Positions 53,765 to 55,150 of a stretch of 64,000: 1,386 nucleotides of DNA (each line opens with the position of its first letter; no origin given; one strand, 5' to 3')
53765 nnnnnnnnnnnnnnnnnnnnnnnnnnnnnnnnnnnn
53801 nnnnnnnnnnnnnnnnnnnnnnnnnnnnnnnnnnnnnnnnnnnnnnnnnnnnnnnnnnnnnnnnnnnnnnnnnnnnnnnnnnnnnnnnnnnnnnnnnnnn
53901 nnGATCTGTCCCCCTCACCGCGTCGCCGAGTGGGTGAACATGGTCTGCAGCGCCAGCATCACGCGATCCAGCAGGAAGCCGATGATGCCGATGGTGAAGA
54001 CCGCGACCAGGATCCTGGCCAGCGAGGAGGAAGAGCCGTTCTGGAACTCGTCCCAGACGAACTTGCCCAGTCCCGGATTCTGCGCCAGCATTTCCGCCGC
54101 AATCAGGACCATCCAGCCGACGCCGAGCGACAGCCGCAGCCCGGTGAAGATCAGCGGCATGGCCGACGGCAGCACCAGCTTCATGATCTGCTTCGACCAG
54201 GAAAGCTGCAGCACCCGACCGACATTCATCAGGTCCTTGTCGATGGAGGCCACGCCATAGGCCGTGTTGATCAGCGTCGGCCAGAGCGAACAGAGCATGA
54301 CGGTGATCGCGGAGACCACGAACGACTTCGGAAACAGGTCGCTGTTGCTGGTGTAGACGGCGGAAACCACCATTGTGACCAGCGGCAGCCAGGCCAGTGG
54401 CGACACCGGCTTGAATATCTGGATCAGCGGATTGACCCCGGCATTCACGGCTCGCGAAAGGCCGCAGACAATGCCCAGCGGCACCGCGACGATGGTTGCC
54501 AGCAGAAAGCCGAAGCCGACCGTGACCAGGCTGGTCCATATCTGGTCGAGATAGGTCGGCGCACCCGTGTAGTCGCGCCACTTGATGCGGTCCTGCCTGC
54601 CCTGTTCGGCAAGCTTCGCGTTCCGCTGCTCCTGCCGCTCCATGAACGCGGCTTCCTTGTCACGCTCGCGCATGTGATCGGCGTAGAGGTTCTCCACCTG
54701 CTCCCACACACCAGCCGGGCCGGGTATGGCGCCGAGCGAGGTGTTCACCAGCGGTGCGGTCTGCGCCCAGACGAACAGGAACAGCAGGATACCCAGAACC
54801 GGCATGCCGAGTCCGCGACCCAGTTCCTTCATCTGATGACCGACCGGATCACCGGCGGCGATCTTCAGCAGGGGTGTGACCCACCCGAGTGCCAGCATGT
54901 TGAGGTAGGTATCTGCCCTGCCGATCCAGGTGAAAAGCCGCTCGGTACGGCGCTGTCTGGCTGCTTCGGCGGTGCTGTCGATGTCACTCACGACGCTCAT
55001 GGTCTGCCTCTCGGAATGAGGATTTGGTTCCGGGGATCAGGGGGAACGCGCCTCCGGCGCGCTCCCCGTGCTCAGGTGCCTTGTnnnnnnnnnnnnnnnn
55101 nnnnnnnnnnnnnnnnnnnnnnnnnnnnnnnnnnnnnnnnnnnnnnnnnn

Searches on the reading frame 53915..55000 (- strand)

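Call 21: search_protein_families(library=pfam, proteins=[window:53915-55000:-], max_evalue=0.00001)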
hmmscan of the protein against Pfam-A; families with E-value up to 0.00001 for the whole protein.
window:53915-55000:- (361 aa): 1 family
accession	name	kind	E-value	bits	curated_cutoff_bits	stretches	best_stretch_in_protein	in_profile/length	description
PF00528.27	BPD_transp_1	-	1.8e-22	80.4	26.4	1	172-351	1-178/184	Binding-protein-dependent transport system inner membrane component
